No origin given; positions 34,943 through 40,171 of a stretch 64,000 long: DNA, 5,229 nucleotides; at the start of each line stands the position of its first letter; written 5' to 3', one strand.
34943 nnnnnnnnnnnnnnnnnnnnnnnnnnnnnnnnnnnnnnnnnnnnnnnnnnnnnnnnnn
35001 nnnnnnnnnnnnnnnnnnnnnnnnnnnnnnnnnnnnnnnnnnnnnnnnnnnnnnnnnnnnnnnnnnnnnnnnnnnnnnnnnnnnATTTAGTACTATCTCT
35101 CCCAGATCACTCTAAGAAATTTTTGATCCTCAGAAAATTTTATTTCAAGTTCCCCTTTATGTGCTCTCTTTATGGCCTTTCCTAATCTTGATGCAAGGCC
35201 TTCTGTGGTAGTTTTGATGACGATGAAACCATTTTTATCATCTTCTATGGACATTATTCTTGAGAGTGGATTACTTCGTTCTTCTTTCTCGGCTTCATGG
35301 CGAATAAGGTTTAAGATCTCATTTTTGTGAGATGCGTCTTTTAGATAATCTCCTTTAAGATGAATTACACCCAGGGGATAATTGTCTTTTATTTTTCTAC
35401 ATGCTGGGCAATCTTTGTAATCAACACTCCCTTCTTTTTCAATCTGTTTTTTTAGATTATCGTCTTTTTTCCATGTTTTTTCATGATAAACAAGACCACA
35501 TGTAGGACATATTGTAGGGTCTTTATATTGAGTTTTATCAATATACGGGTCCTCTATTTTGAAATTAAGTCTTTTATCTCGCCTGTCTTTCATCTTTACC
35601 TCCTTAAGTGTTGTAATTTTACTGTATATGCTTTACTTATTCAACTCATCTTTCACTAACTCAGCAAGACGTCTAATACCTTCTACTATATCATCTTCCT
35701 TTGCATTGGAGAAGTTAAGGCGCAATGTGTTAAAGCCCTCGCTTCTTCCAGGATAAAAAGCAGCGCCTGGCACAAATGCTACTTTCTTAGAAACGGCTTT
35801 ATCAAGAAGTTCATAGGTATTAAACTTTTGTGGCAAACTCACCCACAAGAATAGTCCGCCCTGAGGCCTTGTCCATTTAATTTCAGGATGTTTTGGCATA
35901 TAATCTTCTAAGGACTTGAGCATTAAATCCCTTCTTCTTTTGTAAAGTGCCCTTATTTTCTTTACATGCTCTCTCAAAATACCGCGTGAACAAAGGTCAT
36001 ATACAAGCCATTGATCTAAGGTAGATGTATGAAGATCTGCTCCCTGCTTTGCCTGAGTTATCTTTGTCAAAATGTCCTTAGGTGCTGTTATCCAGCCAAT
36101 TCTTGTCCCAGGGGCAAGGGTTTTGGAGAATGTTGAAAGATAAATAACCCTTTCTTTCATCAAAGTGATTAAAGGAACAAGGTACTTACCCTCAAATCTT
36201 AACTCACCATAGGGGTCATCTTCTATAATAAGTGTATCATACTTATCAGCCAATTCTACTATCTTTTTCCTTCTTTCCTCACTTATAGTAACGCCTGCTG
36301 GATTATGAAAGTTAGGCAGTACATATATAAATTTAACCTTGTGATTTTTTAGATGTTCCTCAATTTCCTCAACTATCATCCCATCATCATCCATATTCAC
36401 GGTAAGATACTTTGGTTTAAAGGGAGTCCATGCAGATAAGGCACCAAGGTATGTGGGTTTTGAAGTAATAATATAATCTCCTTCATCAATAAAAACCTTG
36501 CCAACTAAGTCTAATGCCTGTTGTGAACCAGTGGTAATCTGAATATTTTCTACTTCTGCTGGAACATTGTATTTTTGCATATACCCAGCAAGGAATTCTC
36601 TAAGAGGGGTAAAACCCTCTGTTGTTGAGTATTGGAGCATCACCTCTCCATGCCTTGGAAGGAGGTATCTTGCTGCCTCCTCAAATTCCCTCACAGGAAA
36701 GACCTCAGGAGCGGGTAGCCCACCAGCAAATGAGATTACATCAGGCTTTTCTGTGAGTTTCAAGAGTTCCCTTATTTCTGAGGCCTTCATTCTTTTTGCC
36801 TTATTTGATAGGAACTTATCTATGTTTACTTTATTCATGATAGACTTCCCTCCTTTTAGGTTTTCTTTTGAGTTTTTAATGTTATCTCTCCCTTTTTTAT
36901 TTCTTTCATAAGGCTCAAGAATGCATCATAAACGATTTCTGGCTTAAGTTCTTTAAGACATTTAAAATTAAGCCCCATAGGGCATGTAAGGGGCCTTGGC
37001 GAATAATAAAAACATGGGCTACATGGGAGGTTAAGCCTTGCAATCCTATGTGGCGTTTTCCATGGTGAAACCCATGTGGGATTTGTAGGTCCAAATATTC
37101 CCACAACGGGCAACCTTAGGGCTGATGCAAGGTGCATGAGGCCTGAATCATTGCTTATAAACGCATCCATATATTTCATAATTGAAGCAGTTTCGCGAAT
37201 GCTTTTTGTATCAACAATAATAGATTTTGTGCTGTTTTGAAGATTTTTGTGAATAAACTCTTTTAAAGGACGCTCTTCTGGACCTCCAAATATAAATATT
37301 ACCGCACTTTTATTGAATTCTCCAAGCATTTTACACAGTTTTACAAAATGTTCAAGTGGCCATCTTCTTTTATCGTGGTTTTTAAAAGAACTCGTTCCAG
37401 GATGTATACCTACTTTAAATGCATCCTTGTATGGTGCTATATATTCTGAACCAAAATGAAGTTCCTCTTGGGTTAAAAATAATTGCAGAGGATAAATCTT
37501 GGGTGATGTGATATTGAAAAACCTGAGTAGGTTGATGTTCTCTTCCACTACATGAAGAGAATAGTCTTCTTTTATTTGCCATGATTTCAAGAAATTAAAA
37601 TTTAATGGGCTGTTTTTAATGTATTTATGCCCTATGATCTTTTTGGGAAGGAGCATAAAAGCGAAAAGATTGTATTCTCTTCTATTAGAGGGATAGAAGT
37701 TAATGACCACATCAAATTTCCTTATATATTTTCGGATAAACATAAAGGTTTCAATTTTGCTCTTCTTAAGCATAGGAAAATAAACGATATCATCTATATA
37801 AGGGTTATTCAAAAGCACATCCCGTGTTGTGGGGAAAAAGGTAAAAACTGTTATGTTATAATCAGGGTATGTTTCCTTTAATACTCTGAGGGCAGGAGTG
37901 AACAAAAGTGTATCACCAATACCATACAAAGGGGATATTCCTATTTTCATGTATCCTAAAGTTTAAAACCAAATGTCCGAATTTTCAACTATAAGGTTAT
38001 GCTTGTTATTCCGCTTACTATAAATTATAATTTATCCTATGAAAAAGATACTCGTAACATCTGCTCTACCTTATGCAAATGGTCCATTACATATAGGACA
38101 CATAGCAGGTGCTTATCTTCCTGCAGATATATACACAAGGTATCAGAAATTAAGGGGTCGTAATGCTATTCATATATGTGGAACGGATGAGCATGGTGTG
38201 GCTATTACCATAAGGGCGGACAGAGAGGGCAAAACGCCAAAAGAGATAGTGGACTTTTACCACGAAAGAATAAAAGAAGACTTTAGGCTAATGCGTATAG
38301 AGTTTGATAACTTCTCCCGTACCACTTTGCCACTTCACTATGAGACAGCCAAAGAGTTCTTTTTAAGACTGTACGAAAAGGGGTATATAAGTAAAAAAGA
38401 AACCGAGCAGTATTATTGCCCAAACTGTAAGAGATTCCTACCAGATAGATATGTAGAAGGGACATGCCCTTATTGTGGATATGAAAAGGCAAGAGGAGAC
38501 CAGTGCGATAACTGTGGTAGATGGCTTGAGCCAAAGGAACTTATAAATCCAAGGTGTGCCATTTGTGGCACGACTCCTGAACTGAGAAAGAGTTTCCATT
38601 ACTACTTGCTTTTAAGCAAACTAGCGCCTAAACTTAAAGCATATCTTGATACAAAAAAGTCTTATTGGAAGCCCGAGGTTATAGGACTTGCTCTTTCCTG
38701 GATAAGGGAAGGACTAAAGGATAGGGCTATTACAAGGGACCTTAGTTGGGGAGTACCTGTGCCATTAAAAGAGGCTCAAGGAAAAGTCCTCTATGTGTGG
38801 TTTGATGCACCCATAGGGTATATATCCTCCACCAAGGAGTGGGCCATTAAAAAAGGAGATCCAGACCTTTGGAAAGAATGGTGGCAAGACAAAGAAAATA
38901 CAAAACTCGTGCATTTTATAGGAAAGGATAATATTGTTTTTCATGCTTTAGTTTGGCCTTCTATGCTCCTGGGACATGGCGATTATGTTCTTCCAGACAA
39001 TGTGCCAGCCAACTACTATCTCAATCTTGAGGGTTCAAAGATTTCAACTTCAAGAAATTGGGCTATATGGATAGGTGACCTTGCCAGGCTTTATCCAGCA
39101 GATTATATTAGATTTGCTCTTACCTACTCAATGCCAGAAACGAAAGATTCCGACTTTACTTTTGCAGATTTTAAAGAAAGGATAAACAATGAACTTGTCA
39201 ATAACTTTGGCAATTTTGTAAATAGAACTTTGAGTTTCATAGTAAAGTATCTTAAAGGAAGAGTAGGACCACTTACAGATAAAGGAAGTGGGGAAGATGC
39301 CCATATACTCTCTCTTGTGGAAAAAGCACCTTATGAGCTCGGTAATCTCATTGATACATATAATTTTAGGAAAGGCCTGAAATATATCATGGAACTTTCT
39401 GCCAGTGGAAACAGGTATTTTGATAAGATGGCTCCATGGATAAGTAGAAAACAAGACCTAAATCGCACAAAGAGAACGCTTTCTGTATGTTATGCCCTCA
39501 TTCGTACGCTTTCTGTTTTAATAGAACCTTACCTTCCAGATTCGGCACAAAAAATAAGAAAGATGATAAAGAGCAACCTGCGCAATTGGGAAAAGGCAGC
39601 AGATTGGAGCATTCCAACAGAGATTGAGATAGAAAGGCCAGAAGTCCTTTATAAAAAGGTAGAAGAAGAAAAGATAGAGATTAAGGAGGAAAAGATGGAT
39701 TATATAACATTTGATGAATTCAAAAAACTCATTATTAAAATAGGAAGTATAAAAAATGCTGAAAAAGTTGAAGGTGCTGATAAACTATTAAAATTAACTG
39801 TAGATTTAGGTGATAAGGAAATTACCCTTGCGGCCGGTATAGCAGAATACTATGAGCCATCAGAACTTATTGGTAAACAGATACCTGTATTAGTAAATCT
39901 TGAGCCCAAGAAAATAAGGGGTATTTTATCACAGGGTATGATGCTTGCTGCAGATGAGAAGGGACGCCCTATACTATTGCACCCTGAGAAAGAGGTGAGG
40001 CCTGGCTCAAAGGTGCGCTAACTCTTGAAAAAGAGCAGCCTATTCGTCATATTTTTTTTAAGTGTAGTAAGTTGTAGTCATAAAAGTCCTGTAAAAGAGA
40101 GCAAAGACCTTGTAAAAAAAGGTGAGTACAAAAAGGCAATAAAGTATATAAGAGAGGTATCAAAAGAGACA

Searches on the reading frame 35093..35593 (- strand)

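Call 89: search_protein_families(library=pfam, proteins=[window:35093-35593:-], max_evalue=0.01)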
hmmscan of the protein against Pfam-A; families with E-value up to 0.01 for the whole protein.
window:35093-35593:- (166 aa): 2 families
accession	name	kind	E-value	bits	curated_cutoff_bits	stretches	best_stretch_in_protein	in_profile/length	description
PF04981.18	NMD3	-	6.2e-08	32.9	24.9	1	45-149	117-217/243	NMD3 family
PF14446.12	Prok-RING_1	-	0.0072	16.7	29.1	1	25-46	19-40/54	Prokaryotic RING finger family 1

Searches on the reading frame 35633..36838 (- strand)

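Call 66: search_protein_families(library=pfam, proteins=[window:35633-36838:-], max_evalue=0.00001)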
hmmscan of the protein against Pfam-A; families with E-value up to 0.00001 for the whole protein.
window:35633-36838:- (401 aa): 2 families
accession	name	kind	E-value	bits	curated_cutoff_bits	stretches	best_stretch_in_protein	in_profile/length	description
PF00155.27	Aminotran_1_2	-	6e-36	124.8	19.7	1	65-391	33-361/361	Aminotransferase class I and II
PF12897.13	Asp_aminotransf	-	1.6e-10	40.8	27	1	143-366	147-379/421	Aspartate amino-transferase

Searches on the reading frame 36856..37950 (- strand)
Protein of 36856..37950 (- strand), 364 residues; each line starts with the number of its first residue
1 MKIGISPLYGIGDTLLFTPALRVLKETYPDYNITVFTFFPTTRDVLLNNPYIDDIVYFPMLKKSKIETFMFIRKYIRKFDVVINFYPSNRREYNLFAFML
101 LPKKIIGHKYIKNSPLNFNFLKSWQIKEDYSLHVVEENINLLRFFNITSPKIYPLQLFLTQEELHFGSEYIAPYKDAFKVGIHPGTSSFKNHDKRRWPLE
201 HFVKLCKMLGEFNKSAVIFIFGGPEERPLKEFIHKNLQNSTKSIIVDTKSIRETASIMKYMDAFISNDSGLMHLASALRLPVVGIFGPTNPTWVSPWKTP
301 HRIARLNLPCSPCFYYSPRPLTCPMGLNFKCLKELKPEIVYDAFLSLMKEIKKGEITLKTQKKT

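Call 66: search_protein_families(library=pfam, proteins=[window:36856-37950:-], max_evalue=0.00001)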
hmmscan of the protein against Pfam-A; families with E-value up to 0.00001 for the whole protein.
window:36856-37950:- (364 aa): 1 family
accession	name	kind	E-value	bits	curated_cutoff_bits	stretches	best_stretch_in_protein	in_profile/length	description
PF01075.23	Glyco_transf_9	-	5e-30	105.1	22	1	94-315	26-238/247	Glycosyltransferase family 9 (heptosyltransferase)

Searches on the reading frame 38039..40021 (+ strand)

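Call 66: search_protein_families(library=pfam, proteins=[window:38039-40021:+], max_evalue=0.00001)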
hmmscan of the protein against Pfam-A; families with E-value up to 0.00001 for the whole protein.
window:38039-40021:+ (660 aa): 4 families
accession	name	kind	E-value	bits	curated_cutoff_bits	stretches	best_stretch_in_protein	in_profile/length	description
PF09334.17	tRNA-synt_1g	-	1.1e-163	545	20.1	1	4-398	1-391/391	tRNA synthetases class I (M)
PF01588.26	tRNA_bind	-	3.4e-25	88.4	27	1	566-658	1-96/96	Putative tRNA binding domain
PF00133.28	tRNA-synt_1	-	3.8e-19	69.2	22.7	1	7-243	28-245/414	tRNA synthetases class I (I, L, M and V)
PF19303.5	Anticodon_3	-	1.3e-16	61.3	23.5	1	427-551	18-145/152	Anticodon binding domain of methionyl tRNA ligase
